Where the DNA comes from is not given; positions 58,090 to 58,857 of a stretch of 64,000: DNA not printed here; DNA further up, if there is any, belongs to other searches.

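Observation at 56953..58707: XRE regulator translationally coupled to a GIY-YIG nuclease built from six ~43-aa repeats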

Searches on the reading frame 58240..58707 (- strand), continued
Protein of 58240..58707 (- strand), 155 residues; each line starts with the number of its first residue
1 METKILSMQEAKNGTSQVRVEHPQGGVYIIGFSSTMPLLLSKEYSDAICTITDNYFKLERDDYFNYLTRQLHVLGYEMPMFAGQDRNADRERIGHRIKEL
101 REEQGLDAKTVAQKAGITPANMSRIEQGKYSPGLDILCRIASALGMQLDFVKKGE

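Call 56: find_related_loci(query=A4, collection=viral_contigs, flank=6000)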
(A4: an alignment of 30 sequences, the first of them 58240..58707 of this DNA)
Query A4 (155 aa) in viral_contigs; peptide patterns used: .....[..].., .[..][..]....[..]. (x = any residue, [..] = any of these).
29 stretches matched a pattern; 6 encode a relative of the query (tblastn E <= 1e-3); 6 distinct loci.
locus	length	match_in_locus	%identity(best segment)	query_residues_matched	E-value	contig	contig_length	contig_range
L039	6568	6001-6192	52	89-152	8e-19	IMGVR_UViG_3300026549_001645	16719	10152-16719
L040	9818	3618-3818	54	85-151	1e-17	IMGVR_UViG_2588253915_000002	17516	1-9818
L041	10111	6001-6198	45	85-150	3e-15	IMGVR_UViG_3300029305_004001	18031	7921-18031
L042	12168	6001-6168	36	93-148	3e-7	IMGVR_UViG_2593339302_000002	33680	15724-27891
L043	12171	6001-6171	35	91-150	1e-5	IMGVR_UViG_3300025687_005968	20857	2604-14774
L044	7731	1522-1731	30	85-153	6e-5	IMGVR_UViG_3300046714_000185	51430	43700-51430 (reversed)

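Call 59: predict_structure(alignment_id=A4)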
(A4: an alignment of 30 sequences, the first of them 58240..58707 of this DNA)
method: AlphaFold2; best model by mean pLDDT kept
length: 155 residues; sequences in the alignment: 30
mean_pLDDT: 92.8   pTM: 0.67
mean pLDDT of the five models: 92.8, 90.5, 89.5, 89.3, 87.8
residues with pLDDT >= 90: 121; 70-90: 31; 50-70: 2; < 50: 1
segments of 3 or more residues with pLDDT < 50: none
pLDDT, mean of each block of 10 residues (from residue 1): 94 95 91 97 98 90 94 97 87 95 97 97 94 93 91 60
secondary structure, 60 per line:
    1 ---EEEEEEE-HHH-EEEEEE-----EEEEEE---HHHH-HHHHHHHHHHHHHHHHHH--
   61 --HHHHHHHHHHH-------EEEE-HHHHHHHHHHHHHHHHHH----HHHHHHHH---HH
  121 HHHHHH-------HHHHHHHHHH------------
elements in order: E4-10 E16-21 E27-32 H36-39 H41-58 H63-73 E81-84 H86-103 H108-115 H119-126 H134-143

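Call 63: fold_search(model_id=the predicted structure, library=pdb)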
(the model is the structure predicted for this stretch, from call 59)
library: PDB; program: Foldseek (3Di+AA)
matches with E <= 10: 799; with E <= 0.001: 28
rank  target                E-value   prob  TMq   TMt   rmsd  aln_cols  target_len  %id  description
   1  1y7y_A                9.0e-05  1.00  0.40  0.89   0.8        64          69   30  High-resolution crystal structure of the restriction-modification controller protein C.AhdI from Aeromonas hydrophila (released 2005-02-22)
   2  1y7y_B                1.1e-04  1.00  0.38  0.89   0.6        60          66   30  High-resolution crystal structure of the restriction-modification controller protein C.AhdI from Aeromonas hydrophila (released 2005-02-22)
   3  8ezt_B                2.0e-04  1.00  0.38  0.78   2.2        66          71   27  Crystal structure of HipB(Lp) from Legionella pneumophila (released 2023-09-27)
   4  3f51_F                2.1e-04  1.00  0.37  0.61   0.7        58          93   24  Crystal Structure of the clp gene regulator ClgR from Corynebacterium glutamicum (released 2008-11-18)
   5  2b5a_B                2.6e-04  1.00  0.40  0.81   1.3        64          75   22  C.BclI, Control Element of the BclI Restriction-Modification System (released 2006-01-03)
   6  3f51_A                3.0e-04  1.00  0.37  0.60   0.7        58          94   24  Crystal Structure of the clp gene regulator ClgR from Corynebacterium glutamicum (released 2008-11-18)
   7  4pu7_B                3.0e-04  1.00  0.36  0.80   1.9        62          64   24  Shewanella oneidensis Toxin Antitoxin System Antitoxin Protein HipB Resolution 1.85 (released 2014-08-06)
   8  4pu4_D                3.0e-04  1.00  0.36  0.68   2.2        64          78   23  Shewanella oneidensis MR-1 Toxin Antitoxin System HipA, HipB and its operator DNA complex (space group P21) (released 2014-08-06)
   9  3f51_D                3.2e-04  1.00  0.37  0.61   0.6        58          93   24  Crystal Structure of the clp gene regulator ClgR from Corynebacterium glutamicum (released 2008-11-18)
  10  2b5a_A                3.2e-04  1.00  0.40  0.80   1.1        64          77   22  C.BclI, Control Element of the BclI Restriction-Modification System (released 2006-01-03)
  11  8ezt_A                3.2e-04  1.00  0.38  0.79   2.3        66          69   27  Crystal structure of HipB(Lp) from Legionella pneumophila (released 2023-09-27)
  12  3f51_B                3.6e-04  1.00  0.38  0.62   0.7        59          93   24  Crystal Structure of the clp gene regulator ClgR from Corynebacterium glutamicum (released 2008-11-18)
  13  6jq1_A                3.6e-04  1.00  0.35  0.42   0.8        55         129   38  Crystal Structure of DdrO from Deinococcus geothermalis (released 2019-08-28)
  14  2b5a_C                3.8e-04  1.00  0.40  0.80   1.1        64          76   22  C.BclI, Control Element of the BclI Restriction-Modification System (released 2006-01-03)
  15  8tac_A                4.3e-04  1.00  0.38  0.83   1.6        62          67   35  Designed DNA binding protein (released 2024-08-28)
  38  6u0i_B                1.7e-03  1.00  0.36  0.40  11.8       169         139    9  Putative Antitoxin HicB3 from Escherichia coli str. K-12 substr. DH10B (released 2019-08-28)
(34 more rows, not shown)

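Call 79: search_protein_families(library=pfam, proteins=[L021:7471-8478:+, L022:7471-8586:+, L024:7474-8976:+, L027:2108-3157:+, L035:7566-8033:+, L031:7559-8650:+, L021:4602-5795:+], max_evalue=0.01)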
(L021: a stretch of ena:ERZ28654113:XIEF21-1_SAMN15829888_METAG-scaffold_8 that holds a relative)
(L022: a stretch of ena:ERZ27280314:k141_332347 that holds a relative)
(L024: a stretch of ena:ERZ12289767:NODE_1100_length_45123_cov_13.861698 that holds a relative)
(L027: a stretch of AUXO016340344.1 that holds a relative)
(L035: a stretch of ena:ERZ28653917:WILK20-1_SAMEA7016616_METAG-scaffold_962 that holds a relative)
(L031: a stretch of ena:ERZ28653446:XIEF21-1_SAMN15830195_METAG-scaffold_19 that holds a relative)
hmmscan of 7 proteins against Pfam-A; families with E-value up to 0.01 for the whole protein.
L021:7471-8478:+ (335 aa): 2 families
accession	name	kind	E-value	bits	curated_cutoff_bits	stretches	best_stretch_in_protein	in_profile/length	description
PF07453.19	NUMOD1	-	4.2e-08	33.6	22.8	0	135-167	3-34/37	NUMOD1 domain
PF22083.2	I-HmuI_NUMOD-like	-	4.6e-05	23.4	27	0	211-247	9-45/46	DNA endonuclease I-HmuI-like, NUMOD-like domain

L022:7471-8586:+ (371 aa): 1 family
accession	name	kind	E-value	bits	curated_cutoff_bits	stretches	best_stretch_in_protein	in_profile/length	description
PF13392.12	HNH_3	-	4.3e-17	61.9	24.8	1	65-108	3-45/46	HNH endonuclease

L024:7474-8976:+ (500 aa): 3 families
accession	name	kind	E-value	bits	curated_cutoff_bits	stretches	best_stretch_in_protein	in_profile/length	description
PF25164.1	CoiA_N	-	3.8e-08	33.1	26.3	1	27-60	16-48/50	Competence protein CoiA, N-terminal domain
PF25165.1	DUF7828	-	1.1e-05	25.4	25.7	1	7-55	6-54/87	Domain of unknown function (DUF7828)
PF14309.11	DUF4378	-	0.0053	17.6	25.7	0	182-231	26-73/166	Domain of unknown function (DUF4378)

L027:2108-3157:+ (349 aa): 9 families
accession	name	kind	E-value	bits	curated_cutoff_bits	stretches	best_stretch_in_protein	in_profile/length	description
PF22513.2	FitA-like_RHH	-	2.3e-07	31.1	27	0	238-257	18-37/39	Antitoxin FitA-like, ribbon-helix-helix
PF22798.2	DUF5817_CT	-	3.3e-07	30.5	29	0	306-341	7-41/54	DUF5817, C-terminal domain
PF18953.6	SAP_new25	-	1e-06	28.7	26.3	0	264-287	14-37/51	SAP domain-containing new25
PF01844.29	HNH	-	2.4e-06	28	21.4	1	30-76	1-45/47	HNH endonuclease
PF11387.14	DUF2795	-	2.5e-06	27.7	25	0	261-286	20-43/54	Protein of unknown function (DUF2795)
PF14601.11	TFX_C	-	0.00032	21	27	0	317-345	32-60/83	DNA_binding protein, TFX, C-term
PF22167.2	PH0730-like_N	-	0.0019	18.7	30.2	0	302-325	29-51/60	PH0730-like, N-terminal domain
PF21827.1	New_glue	-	0.0062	16.7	31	1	135-200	4-66/94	New glue protein family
PF02758.22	PYRIN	-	0.01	16.5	22.9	0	330-344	60-74/76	PAAD/DAPIN/Pyrin domain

L035:7566-8033:+ (155 aa): 0 families

L031:7559-8650:+ (363 aa): 2 families
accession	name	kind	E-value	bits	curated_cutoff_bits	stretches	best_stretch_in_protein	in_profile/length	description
PF25164.1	CoiA_N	-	3.1e-08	33.4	26.3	1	23-53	15-45/50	Competence protein CoiA, N-terminal domain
PF25169.1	DUF7830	-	0.0062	16.8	27.5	0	20-54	29-63/72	Domain of unknown function (DUF7830)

L021:4602-5795:+ (397 aa): 1 family
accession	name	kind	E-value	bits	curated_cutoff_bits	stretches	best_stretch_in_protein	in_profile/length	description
PF13395.12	HNH_4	-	1.9e-12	47.4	22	1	273-320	1-53/54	HNH endonuclease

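Call 107: find_encoding_contigs(protein=P0144, flank=5000, max_places=2)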
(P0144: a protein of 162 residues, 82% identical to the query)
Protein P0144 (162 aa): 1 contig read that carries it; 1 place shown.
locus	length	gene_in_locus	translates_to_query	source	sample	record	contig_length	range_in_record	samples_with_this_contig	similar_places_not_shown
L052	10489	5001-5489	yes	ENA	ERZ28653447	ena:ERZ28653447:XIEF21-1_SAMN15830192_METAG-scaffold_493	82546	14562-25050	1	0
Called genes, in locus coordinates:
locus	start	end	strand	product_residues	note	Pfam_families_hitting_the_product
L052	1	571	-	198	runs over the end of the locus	PF02589:LUD_dom (faint)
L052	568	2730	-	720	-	PF06480:FtsH_ext (weak), PF00004:AAA, PF07728:AAA_5 (weak), PF17862:AAA_lid_3, PF01434:Peptidase_M41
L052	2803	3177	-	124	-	PF02410:RsfS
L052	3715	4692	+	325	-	PF13936:HTH_38 (weak)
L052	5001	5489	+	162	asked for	PF13560:HTH_31, PF01381:HTH_3, PF13443:HTH_26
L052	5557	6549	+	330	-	PF13392:HNH_3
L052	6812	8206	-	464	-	-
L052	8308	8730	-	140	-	PF02367:TsaE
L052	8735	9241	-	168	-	PF14126:DUF4293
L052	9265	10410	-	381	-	PF07291:MauE, PF07681:DoxX (weak)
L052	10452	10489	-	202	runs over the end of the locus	PF07659:DUF1599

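Call 108: find_encoding_contigs(protein=P0141, flank=5000, max_places=2)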
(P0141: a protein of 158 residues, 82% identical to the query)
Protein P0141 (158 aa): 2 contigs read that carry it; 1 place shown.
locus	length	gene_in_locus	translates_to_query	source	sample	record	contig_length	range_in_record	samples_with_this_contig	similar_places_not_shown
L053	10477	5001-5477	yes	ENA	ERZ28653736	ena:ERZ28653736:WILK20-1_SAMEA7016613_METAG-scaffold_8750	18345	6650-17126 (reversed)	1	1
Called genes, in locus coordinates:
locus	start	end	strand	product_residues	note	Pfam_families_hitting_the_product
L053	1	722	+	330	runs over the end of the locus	PF01193:RNA_pol_L, PF01000:RNA_pol_A_bac, PF03118:RNA_pol_A_CTD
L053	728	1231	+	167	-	PF01196:Ribosomal_L17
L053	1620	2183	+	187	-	-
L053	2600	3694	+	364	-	PF13395:HNH_4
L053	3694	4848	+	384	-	PF13489:Methyltransf_23, PF13847:Methyltransf_31 (faint), PF08241:Methyltransf_11 (faint), PF08242:Methyltransf_12 (faint), PF13649:Methyltransf_25 (faint), PF11969:DcpS_C, PF01230:HIT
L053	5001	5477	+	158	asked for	PF12844:HTH_19 (weak), PF13560:HTH_31, PF01381:HTH_3, PF13443:HTH_26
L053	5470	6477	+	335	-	PF07453:NUMOD1 (faint), PF22083:I-HmuI_NUMOD-like (faint)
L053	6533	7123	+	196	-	PF25593:GldD_lipo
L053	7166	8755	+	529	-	PF01855:POR_N, PF02775:TPP_enzyme_C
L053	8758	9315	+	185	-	PF01558:POR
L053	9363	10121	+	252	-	PF08501:Shikimate_dh_N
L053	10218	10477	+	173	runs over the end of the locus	PF26707:DUF8237 (faint)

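Call 109: search_dna_similar(query=L022:7471-8586:+, collection=phages, mode=protein, max_rows=8, max_evalue=0.00001)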
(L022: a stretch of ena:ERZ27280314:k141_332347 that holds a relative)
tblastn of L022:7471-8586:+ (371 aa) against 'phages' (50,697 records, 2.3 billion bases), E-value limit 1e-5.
Records with a match: 35; places in all: 35; records where one place covers at least 80% of the query: 0.
Best place of each record, by identity: <60% 35.
By first word of the organism name: Gordonia 31; Mannheimia 2; Parabacteroides 1; EBPR 1.
By host as written in the record: Gordonia terrae 3612 26; Gordonia terrae NRRL B-16283 3; Mannheimia haemolytica 587A serotype A2 2; Gordonia terrae CAG3 2; Parabacteroides distasonis DA491 1; - 1.
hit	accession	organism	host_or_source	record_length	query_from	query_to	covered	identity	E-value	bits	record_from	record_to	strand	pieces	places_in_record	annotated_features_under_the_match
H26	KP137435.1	Mannheimia phage vB_MhS_587AP2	Mannheimia haemolytica 587A serotype A2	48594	17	109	25%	36.2%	3e-7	59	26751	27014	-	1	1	HNH homing endonuclease | cytosine-specific DNA methyltransferase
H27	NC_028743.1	Mannheimia phage vB_MhS_587AP2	Mannheimia haemolytica 587A serotype A2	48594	17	109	25%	36.2%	3e-7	59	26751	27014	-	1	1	HNH endonuclease | DNA methyltransferase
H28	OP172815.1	Parabacteroides phage PD491P1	Parabacteroides distasonis DA491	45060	65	118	15%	51.9%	1e-5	54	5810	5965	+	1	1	DNA endonuclease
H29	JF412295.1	EBPR podovirus 2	-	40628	65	113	13%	53.1%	2e-7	59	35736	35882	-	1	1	none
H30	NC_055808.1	Gordonia phage McKinley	Gordonia terrae CAG3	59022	65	108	12%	56.8%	9e-7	57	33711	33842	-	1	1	38: HNH endonuclease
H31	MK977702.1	Gordonia phage McKinley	Gordonia terrae CAG3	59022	65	108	12%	56.8%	9e-7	57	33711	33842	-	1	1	38: HNH endonuclease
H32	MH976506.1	Gordonia phage Affeca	Gordonia terrae 3612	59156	65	108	12%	56.8%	1e-6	56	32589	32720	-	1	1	34: HNH endonuclease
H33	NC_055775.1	Gordonia phage Fosterous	Gordonia terrae 3612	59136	65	108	12%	56.8%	2e-6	56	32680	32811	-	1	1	34: HNH endonuclease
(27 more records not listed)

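Call 110: search_dna_similar(query=L021:7471-8478:+, collection=phages, mode=protein, max_rows=8, max_evalue=0.00001)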
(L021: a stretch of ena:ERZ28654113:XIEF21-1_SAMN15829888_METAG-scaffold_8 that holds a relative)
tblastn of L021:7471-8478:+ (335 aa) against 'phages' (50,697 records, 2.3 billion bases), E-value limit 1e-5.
Records with a match: 177; places in all: 199; records where one place covers at least 80% of the query: 4.
Best place of each record, by identity: <60% 177.
By first word of the organism name: Staphylococcus 30; Salmonella 29; Enterococcus 18; uncultured 14; Bacteroides 12; Flavobacterium 12; Vibrio 11; Bacillus 9; Klebsiella 7; Lactobacillus 6; and 13 more.
By host as written in the record: - 33; Staphylococcus sp. 14; Salmonella enterica subsp. enterica serovar Enteritidis PT1 8; Bacteroides intestinalis DSM 108646 7; Enterococcus faecalis 5; Bacillus cereus 5; Flavobacterium psychrophilum strain FPS-D10 3; Salmonella sp. 3; and 72 more.
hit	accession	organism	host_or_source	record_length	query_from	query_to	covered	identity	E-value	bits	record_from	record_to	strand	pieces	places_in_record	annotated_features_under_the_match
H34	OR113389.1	Clostridium phage vB_CtyS-FA67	Clostridium sp.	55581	11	318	86%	34.8%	9e-9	119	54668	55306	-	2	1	ITEVIR: putative intron-associated endonuclease 1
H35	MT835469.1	Bacteriophage sp.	human fecal samples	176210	9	317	92%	30.2%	3e-23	106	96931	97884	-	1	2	record has no annotation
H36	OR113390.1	Clostridium phage vB_CtyS-FA70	Clostridium sp.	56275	11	317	92%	28.9%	7e-17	87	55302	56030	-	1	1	ITEVIR: putative intron-associated endonuclease 1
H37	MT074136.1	Bacteroides phage DAC15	Bacteroides thetaiotaomicron VPI-5484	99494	8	261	76%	31.1%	4e-11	70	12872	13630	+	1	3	hypothetical protein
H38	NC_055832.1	Bacteroides phage DAC15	Bacteroides thetaiotaomicron VPI-5484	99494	8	261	76%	31.1%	4e-11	70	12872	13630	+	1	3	hypothetical protein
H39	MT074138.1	Bacteroides phage DAC17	Bacteroides thetaiotaomicron VPI-5486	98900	8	261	76%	31.1%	4e-11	70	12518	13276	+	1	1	hypothetical protein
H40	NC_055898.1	uncultured phage cr115_1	human feces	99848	4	293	87%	27.2%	1e-10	69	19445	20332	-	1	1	homing endonuclease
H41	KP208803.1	Streptococcus phage Str-PAP-1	Streptococcus parauberis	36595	9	247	71%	32.2%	4e-19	94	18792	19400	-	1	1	endonuclease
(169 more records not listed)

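Call 111: search_dna_similar(query=window:58240-58707:-, collection=phages, mode=protein, max_rows=8, max_evalue=0.00001)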
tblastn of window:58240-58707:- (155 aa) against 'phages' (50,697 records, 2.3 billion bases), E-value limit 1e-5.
Records with a match: 10; places in all: 10; records where one place covers at least 80% of the query: 0.
Best place of each record, by identity: <60% 10.
By first word of the organism name: Bacteriophage 3; Blautia 3; Faecalimonas 2; Bacteroides 1; EBPR 1.
By host as written in the record: - 4; Blautia sp. 3; Faecalimonas sp. 2; Bacteroides fragilis BL19 1.
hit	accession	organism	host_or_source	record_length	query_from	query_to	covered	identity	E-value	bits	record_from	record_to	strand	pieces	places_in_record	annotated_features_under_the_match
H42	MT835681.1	Bacteriophage sp.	human fecal samples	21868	89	153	42%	52.3%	7e-15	76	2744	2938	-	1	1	record has no annotation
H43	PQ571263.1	Bacteroides phage BF1-TP2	Bacteroides fragilis BL19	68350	89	152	41%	53.1%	1e-13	72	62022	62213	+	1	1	transcriptional regulator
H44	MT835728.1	Bacteriophage sp.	human fecal samples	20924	92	150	38%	54.2%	4e-12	68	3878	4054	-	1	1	record has no annotation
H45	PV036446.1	Faecalimonas phage NatCom_33527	Faecalimonas sp.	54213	83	149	43%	38.8%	2e-6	52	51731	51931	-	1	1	transcriptional repressor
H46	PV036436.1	Faecalimonas phage NatCom_26447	Faecalimonas sp.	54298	83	149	43%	38.8%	2e-6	52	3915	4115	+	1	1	transcriptional repressor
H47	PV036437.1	Blautia phage NatCom_27009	Blautia sp.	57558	83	149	43%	38.8%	2e-6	52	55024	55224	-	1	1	transcriptional repressor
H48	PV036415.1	Blautia phage NatCom_2932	Blautia sp.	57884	83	149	43%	38.8%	2e-6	52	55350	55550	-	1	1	transcriptional repressor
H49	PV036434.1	Blautia phage NatCom_24097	Blautia sp.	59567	83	149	43%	38.8%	2e-6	52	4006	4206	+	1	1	transcriptional repressor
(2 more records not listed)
